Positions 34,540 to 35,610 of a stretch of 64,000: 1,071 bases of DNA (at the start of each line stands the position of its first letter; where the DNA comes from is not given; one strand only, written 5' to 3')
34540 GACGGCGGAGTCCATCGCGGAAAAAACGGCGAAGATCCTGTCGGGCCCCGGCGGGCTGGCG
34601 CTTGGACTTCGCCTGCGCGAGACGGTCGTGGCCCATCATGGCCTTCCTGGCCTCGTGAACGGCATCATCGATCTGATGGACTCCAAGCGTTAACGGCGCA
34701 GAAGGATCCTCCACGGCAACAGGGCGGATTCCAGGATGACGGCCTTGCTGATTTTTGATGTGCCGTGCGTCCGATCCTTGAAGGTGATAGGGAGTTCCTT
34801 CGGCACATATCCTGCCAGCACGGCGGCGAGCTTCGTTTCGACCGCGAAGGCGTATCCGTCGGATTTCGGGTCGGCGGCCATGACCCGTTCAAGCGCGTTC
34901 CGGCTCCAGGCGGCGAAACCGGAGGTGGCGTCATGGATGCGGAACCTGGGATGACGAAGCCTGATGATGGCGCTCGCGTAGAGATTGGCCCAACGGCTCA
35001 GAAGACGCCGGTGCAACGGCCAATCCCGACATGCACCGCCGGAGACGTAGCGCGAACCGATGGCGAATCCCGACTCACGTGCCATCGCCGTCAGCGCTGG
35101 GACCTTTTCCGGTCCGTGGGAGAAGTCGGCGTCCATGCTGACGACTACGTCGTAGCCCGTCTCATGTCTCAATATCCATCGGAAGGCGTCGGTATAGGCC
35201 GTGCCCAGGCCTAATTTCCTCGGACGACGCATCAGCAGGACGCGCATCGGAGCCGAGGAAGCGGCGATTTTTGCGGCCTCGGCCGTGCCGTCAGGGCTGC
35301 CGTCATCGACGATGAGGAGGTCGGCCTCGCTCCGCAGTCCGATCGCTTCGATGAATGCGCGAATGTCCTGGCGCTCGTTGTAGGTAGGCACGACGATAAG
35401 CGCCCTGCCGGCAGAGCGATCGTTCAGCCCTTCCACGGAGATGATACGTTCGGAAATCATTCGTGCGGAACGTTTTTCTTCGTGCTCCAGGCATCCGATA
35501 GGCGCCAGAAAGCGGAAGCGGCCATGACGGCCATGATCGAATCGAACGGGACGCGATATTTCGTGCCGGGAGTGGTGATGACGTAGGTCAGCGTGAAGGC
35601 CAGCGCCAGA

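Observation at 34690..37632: ArnC/ArnT/ArnD-like triad: GT2 polyprenyl-P-sugar synthase + GT-C transferase + NodB deacetylase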

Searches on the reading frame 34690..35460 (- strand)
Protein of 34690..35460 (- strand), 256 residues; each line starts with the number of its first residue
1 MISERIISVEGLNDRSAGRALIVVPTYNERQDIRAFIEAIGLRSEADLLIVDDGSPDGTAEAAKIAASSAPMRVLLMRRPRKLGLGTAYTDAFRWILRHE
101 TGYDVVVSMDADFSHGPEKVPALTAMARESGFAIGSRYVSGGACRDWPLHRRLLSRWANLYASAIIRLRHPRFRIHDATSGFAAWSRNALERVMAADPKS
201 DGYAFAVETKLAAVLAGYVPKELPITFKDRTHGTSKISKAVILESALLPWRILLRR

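Call 9: search_protein_families(library=pfam, proteins=[window:34690-35460:-], max_evalue=0.01)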
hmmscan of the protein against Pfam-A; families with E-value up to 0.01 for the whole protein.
window:34690-35460:- (256 aa): 2 families
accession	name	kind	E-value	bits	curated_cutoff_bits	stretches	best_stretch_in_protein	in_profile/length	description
PF00535.33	Glycos_transf_2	-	4.2e-23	82.5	23.3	1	22-192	2-166/168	Glycosyl transferase family 2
PF13641.12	Glyco_tranf_2_3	-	0.0014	19.1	27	1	21-217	4-202/230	Glycosyltransferase like family 2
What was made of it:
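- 34690..35460 (-): Ppm1/DPM1-type GT2, 256 aa, with no TM helix. Predicted polyprenyl-phosphate hexose (probably mannose) synthase. PF00535 E 4e-23 (call 9).
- Checked: GT2, 34690-35460 (-): 256 aa, PF00535 E 4e-23 (call 9).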

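Call 11: search_protein_families(library=ncbifam, proteins=[window:34690-35460:-], max_evalue=0.001)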
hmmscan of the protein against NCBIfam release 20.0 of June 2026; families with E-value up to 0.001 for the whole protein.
window:34690-35460:- (256 aa): 13 families
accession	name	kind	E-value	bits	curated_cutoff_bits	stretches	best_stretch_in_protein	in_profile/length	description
TIGR04182.1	glyco_TIGR04182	equivalog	1.3e-11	44.4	325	1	22-235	4-198/293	S-layer glycoprotein N-glycosyltransferase AglJ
NF058614.1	PPMAGASynPpgS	equivalog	3.2e-11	43.1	370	1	21-190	3-162/226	polyprenyl-phospho-N-acetylgalactosaminyl synthase PpgS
NF007986.1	PRK10714.1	equivalog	9.5e-10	38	529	1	21-159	9-143/316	undecaprenyl-phosphate 4-deoxy-4-formamido-L-arabinose transferase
NF041391.1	DPhHxTase_Halo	equivalog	2.1e-09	36.7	375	1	26-234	3-190/213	dolichyl-phosphate hexose transferase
TIGR03469.1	HpnB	hypoth_equivalog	9.2e-07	28.2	379.25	1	21-193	47-226/386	hopene-associated glycosyltransferase HpnB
NF047588.1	GlcsyltransPgfSStrep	equivalog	1.1e-06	28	500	1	22-195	5-169/308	glycosyltransferase PgfS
TIGR04283.1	glyco_like_mftF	equivalog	2.3e-06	27.3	182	1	22-67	3-50/221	TIGR04283 family arsenosugar biosynthesis glycosyltransferase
NF045692.1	OglycostaseCruG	equivalog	4e-06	26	600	1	17-134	40-159/386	2'-O-glycosyltransferase CruG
NF010496.0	PRK13915.1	equivalog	5.8e-05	22.3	262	1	19-115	31-129/307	glucosyl-3-phosphoglycerate synthase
TIGR03937.1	PgaC_IcaA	equivalog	9.3e-05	21.5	422.3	1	20-112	47-135/407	poly-beta-1,6-N-acetyl-D-glucosamine synthase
NF053846.1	glyco_with_XrtP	equivalog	0.00016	20.5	520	1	23-176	46-208/440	XrtP-associated glycosyltransferase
NF007482.0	PRK10073.1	equivalog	0.00048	19.2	423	1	21-71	9-61/334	glycosyltransferase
NF041875.1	EPS_EpsD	equivalog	0.00091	18.7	370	0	22-74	3-59/325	exopolysaccharide biosynthesis glycosyltransferase EpsD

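Call 12: search_solved_structures(query=window:34690-35460:-, max_evalue=0.001)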
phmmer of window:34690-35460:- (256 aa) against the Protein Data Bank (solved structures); distinct sequences matched with E-value up to 0.001: 6.
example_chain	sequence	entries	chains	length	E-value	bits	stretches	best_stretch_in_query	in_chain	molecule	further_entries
5mlz_A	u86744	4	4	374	4.8e-28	101.5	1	19-246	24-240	Dolichol monophosphate mannose synthase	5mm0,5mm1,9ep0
9bhc_C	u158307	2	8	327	5.5e-09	39.1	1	20-136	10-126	Undecaprenyl-phosphate 4-deoxy-4-formamido-L-arabinose transferase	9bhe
8vxh_A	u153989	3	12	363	6.4e-09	38.9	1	19-136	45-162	Undecaprenyl-phosphate 4-deoxy-4-formamido-L-arabinose transferase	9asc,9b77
9hwj_A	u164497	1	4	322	1.2e-08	38.1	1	20-135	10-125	Undecaprenyl-phosphate 4-deoxy-4-formamido-L-arabinose transferase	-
6yv7_B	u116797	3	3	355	0.00027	23.7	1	19-113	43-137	Glycosyl transferase, family 2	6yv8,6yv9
6yv7_A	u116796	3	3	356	0.00028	23.7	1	19-113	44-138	Glycosyl transferase, family 2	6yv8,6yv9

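Call 34: search_solved_structures(query=window:34690-35460:-, max_evalue=0.001, show_alignments=2)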
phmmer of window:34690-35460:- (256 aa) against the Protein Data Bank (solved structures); distinct sequences matched with E-value up to 0.001: 6.
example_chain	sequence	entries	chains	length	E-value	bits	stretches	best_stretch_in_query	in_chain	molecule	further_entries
5mlz_A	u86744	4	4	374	4.8e-28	101.5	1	19-246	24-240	Dolichol monophosphate mannose synthase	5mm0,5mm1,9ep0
9bhc_C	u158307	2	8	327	5.5e-09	39.1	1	20-136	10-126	Undecaprenyl-phosphate 4-deoxy-4-formamido-L-arabinose transferase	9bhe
8vxh_A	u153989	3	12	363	6.4e-09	38.9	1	19-136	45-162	Undecaprenyl-phosphate 4-deoxy-4-formamido-L-arabinose transferase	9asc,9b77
9hwj_A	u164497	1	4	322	1.2e-08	38.1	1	20-135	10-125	Undecaprenyl-phosphate 4-deoxy-4-formamido-L-arabinose transferase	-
6yv7_B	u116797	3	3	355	0.00027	23.7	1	19-113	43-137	Glycosyl transferase, family 2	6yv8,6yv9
6yv7_A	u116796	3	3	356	0.00028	23.7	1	19-113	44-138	Glycosyl transferase, family 2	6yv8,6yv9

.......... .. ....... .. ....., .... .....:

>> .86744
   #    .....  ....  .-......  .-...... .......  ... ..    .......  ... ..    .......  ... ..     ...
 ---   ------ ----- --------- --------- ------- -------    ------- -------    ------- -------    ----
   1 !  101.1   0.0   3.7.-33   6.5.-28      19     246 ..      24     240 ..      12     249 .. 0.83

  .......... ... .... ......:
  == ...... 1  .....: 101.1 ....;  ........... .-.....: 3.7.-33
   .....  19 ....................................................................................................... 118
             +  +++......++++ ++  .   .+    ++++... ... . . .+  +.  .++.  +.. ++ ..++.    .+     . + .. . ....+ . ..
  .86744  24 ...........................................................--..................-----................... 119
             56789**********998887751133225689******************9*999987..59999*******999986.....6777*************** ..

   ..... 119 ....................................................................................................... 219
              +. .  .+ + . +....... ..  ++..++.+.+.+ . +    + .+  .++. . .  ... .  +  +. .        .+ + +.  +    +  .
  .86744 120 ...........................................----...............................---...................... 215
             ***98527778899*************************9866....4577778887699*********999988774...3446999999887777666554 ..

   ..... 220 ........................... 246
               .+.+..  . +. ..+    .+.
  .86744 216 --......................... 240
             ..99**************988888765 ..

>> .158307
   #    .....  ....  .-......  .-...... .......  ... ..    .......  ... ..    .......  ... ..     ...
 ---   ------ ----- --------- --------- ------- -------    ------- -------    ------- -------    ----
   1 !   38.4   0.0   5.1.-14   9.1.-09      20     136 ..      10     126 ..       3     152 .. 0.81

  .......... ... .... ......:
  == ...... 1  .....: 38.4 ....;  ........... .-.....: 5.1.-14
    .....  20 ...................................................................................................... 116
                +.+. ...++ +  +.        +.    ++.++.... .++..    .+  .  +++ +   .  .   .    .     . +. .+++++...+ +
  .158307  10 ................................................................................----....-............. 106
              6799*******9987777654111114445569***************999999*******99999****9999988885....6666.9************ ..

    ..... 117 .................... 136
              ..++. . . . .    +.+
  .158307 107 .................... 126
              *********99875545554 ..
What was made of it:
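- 34690..35460 (-): Best solved relative is PfDPMS 5mlz, E 4.8e-28 over residues 19-246; ArnC scores 5.5e-9 (calls 12, 34).
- PfDPMS scores E 4.8e-28 over the whole catalytic and interface-helix region (calls 12, 34).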

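Call 65: find_homologous_proteins(query=window:34690-35460:-, max_evalue=1e-20)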
Query window:34690-35460:- (256 aa): 7959 proteins with E <= 1e-20 among 8000 candidates; the best 120 are listed.
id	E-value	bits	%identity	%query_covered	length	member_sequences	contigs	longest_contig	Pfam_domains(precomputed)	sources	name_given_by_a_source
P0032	7.6e-164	561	100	100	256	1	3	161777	PF00535.33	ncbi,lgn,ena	-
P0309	4.1e-114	398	70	100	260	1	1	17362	PF00535.33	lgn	-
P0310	2.5e-111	389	70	100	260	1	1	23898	PF00535.33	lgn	-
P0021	5.8e-99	349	65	98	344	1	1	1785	PF00535.33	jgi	jgi:dolichol-phosphate mannosyltransferase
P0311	2.6e-91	324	60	97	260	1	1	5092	PF00535.33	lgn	-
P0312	4.4e-87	310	54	100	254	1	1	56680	PF00535.33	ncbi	-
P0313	3.4e-86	307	56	99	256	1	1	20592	PF00535.33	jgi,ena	-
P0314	8.5e-83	296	58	98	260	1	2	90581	PF00535.33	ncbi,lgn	-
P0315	9.2e-76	273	55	100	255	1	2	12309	PF00535.33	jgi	jgi:dolichol-phosphate mannosyltransferase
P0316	2.2e-69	252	49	98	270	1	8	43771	PF00535.33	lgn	-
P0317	9.0e-66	240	45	98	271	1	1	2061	PF00535.33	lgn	-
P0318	2.2e-65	239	46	97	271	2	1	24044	PF00535.33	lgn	-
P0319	2.5e-65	238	46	99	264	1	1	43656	PF00535.33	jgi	jgi:dolichol-phosphate mannosyltransferase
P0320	1.6e-64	236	44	97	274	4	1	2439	PF00535.33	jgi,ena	-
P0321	1.6e-63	232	46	94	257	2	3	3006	PF00535.33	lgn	-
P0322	2.3e-63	232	47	93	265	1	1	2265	PF00535.33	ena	-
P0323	4.8e-63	231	46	97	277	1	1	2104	PF00535.33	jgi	jgi:dolichol-phosphate mannosyltransferase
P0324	9.0e-62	227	44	94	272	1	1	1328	PF13641.13,PF00535.33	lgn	-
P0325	2.7e-59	219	44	91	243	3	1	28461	PF00535.33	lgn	-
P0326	7.4e-57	211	48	95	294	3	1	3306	PF13641.13,PF00535.33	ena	-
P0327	1.1e-56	210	48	93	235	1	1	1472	PF13641.13,PF00535.33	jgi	jgi:dolichol-phosphate mannosyltransferase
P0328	4.1e-56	208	48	91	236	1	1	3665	PF13641.13,PF00535.33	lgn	-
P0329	6.3e-56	208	47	95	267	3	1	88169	PF00535.33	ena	-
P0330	1.0e-55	207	48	93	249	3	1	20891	PF00535.33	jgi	jgi:dolichol-phosphate mannosyltransferase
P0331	1.2e-55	207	47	91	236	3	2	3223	PF13641.13,PF00535.33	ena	-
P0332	1.4e-55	207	52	91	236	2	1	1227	PF00535.33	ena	-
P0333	3.0e-55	205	49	90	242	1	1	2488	PF13641.13,PF00535.33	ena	-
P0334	3.2e-55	205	46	93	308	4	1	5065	PF00535.33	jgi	jgi:dolichol-phosphate mannosyltransferase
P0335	3.3e-55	205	48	93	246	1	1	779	PF13641.13,PF00535.33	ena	-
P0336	3.3e-55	205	50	91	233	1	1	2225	PF13641.13,PF00535.33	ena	-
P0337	3.4e-55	205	48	91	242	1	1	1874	PF13641.13,PF00535.33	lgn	-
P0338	3.9e-55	205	47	93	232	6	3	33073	PF13641.13,PF00535.33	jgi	jgi:dolichol-phosphate mannosyltransferase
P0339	3.9e-55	205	47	91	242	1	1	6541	PF13641.13,PF00535.33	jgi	jgi:dolichol-phosphate mannosyltransferase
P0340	4.2e-55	205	45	95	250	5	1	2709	PF13641.13,PF00535.33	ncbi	-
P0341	4.7e-55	205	48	93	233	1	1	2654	PF13641.13,PF00535.33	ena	-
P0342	5.1e-55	205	46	91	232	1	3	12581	PF10111.15,PF00535.33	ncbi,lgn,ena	-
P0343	5.4e-55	205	43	91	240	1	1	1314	PF13641.13,PF00535.33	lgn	-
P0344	5.6e-55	205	47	94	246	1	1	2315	PF00535.33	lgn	-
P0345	5.9e-55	204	47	91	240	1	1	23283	PF00535.33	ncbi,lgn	-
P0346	6.2e-55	204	-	-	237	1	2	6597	PF13641.13,PF00535.33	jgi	jgi:dolichol-phosphate mannosyltransferase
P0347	6.2e-55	204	46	91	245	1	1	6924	PF00535.33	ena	-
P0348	6.8e-55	204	46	93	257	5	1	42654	PF00535.33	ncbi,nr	ncbi:MAG: polyprenol monophosphomannose synthase [Acidobacteria bacterium]|nr:polyprenol monophospho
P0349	7.5e-55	204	47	91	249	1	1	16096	PF13641.13,PF00535.33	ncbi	-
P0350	9.1e-55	204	46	91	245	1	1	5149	PF13641.13,PF00535.33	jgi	jgi:dolichol-phosphate mannosyltransferase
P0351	9.6e-55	204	46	93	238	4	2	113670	PF13641.13,PF00535.33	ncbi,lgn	ncbi:MAG: polyprenol monophosphomannose synthase [candidate division WOR-3 bacterium]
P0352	1.1e-54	204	-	-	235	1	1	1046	PF13641.13,PF00535.33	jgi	jgi:dolichol-phosphate mannosyltransferase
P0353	1.1e-54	204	48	91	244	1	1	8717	PF00535.33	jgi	jgi:dolichol-phosphate mannosyltransferase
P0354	1.1e-54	204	48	91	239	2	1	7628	PF00535.33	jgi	jgi:dolichol-phosphate mannosyltransferase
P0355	1.3e-54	203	47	92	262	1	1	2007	PF00535.33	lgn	-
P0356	1.4e-54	203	49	89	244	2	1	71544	PF13641.13,PF00535.33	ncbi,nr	ncbi:MAG: polyprenol monophosphomannose synthase [Actinobacteria bacterium]|nr:polyprenol monophosph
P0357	1.4e-54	203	49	93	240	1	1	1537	PF13641.13,PF00535.33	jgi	jgi:glycosyltransferase involved in cell wall biosynthesis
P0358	1.4e-54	203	45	93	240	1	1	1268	PF13641.13,PF00535.33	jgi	jgi:dolichol-phosphate mannosyltransferase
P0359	1.5e-54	203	48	92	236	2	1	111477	PF00535.33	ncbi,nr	ncbi:MAG TPA: polyprenol monophosphomannose synthase [Vicinamibacterales bacterium]|nr:polyprenol mo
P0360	1.7e-54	203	48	93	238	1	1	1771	PF13641.13,PF00535.33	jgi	jgi:dolichol-phosphate mannosyltransferase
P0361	2.1e-54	203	49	93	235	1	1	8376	PF13641.13,PF00535.33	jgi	jgi:dolichol-phosphate mannosyltransferase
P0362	2.2e-54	203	46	94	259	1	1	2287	PF00535.33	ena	-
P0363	2.4e-54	203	48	94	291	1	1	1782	PF13641.13,PF00535.33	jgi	jgi:dolichol-phosphate mannosyltransferase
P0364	2.5e-54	202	46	95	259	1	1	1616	PF00535.33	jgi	jgi:dolichol-phosphate mannosyltransferase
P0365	2.5e-54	202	46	91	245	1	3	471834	PF13641.13,PF00535.33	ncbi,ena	-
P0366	2.5e-54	202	49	91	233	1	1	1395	PF13641.13,PF00535.33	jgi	jgi:dolichol-phosphate mannosyltransferase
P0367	2.5e-54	202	46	91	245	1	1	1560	PF13641.13,PF00535.33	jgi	-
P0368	2.5e-54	202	47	91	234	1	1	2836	PF00535.33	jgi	jgi:dolichol-phosphate mannosyltransferase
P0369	3.5e-54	202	44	93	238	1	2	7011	PF13641.13,PF00535.33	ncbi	ncbi:MAG: polyprenol monophosphomannose synthase [candidate division WOR-3 bacterium]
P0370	3.9e-54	202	47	92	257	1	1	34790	PF00535.33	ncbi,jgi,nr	ncbi:MAG TPA: polyprenol monophosphomannose synthase [Pyrinomonadaceae bacterium]|jgi:dolichol-phosp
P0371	4.5e-54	202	47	91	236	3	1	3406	PF00535.33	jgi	jgi:dolichol-phosphate mannosyltransferase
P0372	5.0e-54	201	48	93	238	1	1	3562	PF13641.13,PF00535.33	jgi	jgi:dolichol-phosphate mannosyltransferase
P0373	5.1e-54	201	46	92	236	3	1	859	PF13641.13,PF00535.33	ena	-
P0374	5.5e-54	201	47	93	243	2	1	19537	PF13641.13,PF00535.33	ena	-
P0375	5.7e-54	201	48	91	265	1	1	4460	PF13641.13,PF00535.33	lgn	-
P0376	6.2e-54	201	45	93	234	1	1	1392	PF13641.13,PF00535.33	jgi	jgi:dolichol-phosphate mannosyltransferase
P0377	6.3e-54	201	46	92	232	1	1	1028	PF00535.33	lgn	-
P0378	6.4e-54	201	47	91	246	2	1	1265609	PF00535.33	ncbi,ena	-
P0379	6.5e-54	201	44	93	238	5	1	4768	PF13641.13,PF00535.33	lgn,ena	-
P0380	6.7e-54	201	47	91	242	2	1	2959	PF00535.33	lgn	-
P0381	7.2e-54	201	50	91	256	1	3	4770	PF13641.13,PF00535.33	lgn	-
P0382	7.5e-54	201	46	91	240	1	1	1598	PF00535.33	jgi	jgi:dolichol-phosphate mannosyltransferase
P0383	7.6e-54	201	46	93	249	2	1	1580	PF00535.33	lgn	-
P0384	7.6e-54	201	47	93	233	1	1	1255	PF00535.33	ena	-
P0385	8.0e-54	201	46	91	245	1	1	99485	PF13641.13,PF00535.33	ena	-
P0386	8.7e-54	201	46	92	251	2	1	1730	PF13641.13,PF00535.33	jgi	-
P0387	8.7e-54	201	46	91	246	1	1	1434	PF00535.33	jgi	jgi:dolichol-phosphate mannosyltransferase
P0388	9.1e-54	201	45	93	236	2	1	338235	PF00535.33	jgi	jgi:dolichol-phosphate mannosyltransferase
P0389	9.2e-54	201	43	93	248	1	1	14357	PF00535.33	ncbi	ncbi:MAG: polyprenol monophosphomannose synthase [Chthonomonadales bacterium]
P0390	1.0e-53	200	47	93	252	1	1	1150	PF13641.13,PF00535.33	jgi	jgi:dolichol-phosphate mannosyltransferase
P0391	1.1e-53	200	47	93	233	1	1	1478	PF13641.13,PF00535.33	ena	-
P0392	1.1e-53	200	47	93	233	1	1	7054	PF13641.13,PF00535.33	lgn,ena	-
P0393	1.1e-53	200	47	93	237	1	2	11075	PF13641.13,PF00535.33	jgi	jgi:dolichol-phosphate mannosyltransferase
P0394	1.1e-53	200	47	93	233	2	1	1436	PF13641.13,PF00535.33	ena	-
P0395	1.3e-53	200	46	93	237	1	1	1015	PF13641.13,PF00535.33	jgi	jgi:dolichol-phosphate mannosyltransferase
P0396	1.3e-53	200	48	93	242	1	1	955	PF13641.13,PF00535.33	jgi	jgi:dolichol-phosphate mannosyltransferase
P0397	1.3e-53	200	46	93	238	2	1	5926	PF13641.13,PF00535.33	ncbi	-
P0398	1.6e-53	200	47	93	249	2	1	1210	PF00535.33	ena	-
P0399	1.6e-53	200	47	91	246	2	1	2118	PF00535.33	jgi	jgi:dolichol-phosphate mannosyltransferase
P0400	1.6e-53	200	46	91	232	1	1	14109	PF10111.15,PF00535.33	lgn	-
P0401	1.7e-53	200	45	93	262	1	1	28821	PF10111.15,PF13641.13,PF00535.33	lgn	-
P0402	1.8e-53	200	46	91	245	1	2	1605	PF13641.13,PF00535.33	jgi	jgi:dolichol-phosphate mannosyltransferase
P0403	1.9e-53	200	46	93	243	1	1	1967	PF00535.33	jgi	jgi:dolichol-phosphate mannosyltransferase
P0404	1.9e-53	200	46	91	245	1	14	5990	PF13641.13,PF00535.33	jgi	jgi:dolichol-phosphate mannosyltransferase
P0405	1.9e-53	200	46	91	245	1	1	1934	PF13641.13,PF00535.33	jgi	jgi:dolichol-phosphate mannosyltransferase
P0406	1.9e-53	200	45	94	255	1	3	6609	PF13641.13,PF00535.33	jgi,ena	-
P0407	1.9e-53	200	44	93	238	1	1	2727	PF13641.13,PF00535.33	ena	-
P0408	2.2e-53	199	47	93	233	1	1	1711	PF13641.13,PF00535.33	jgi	-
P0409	2.2e-53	199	45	93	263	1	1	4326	PF13641.13,PF00535.33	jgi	jgi:dolichol-phosphate mannosyltransferase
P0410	2.3e-53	199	49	91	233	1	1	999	PF00535.33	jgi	jgi:dolichol-phosphate mannosyltransferase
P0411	2.3e-53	199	45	98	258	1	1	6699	PF13641.13,PF00535.33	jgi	jgi:dolichol-phosphate mannosyltransferase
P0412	2.4e-53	199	47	90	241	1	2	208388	PF13641.13,PF00535.33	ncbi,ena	-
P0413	2.5e-53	199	44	93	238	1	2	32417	PF13641.13,PF00535.33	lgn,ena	-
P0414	2.7e-53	199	47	91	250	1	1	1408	PF00535.33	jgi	jgi:dolichol-phosphate mannosyltransferase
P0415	2.8e-53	199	48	93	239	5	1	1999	PF00535.33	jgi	jgi:dolichol-phosphate mannosyltransferase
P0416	2.8e-53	199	46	92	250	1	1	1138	PF13641.13,PF00535.33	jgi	jgi:dolichol-phosphate mannosyltransferase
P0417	2.9e-53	199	46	91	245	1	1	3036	PF13641.13,PF00535.33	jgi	jgi:dolichol-phosphate mannosyltransferase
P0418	2.9e-53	199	46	93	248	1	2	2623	PF13641.13,PF00535.33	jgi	jgi:dolichol-phosphate mannosyltransferase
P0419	2.9e-53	199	48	91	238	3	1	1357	PF00535.33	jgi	jgi:glycosyltransferase involved in cell wall biosynthesis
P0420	2.9e-53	199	46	90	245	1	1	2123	PF13641.13,PF00535.33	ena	-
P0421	3.0e-53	199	47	91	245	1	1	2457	PF00535.33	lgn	-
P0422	3.1e-53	199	46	91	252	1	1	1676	PF00535.33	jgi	jgi:dolichol-phosphate mannosyltransferase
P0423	3.2e-53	199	46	93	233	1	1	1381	PF13641.13,PF00535.33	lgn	-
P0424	3.3e-53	199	46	94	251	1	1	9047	PF00535.33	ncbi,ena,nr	ncbi:MAG TPA: polyprenol monophosphomannose synthase [Pyrinomonadaceae bacterium]|nr:polyprenol mono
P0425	3.3e-53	199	47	92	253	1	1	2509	PF00535.33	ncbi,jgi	ncbi:MAG TPA: polyprenol monophosphomannose synthase [Pyrinomonadaceae bacterium]|jgi:dolichol-phosp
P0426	3.3e-53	199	46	93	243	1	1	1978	PF13641.13,PF00535.33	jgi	jgi:dolichol-phosphate mannosyltransferase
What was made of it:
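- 34690..35460 (-): Homologues at 44-50% identity are named polyprenol monophosphomannose synthase or DPM1 by their sources (call 65).
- On Polyprenyl-phosphate sugar synthase, DPM1/Ppm1 type (GT2): Named homologues at 44-50% identity are annotated PPM synthase (call 65).
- Those at 44-50% identity are named polyprenol monophosphomannose synthase or DPM1 (call 65). The GT2 is Ppm1/DPM1-type (calls 12, 65).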
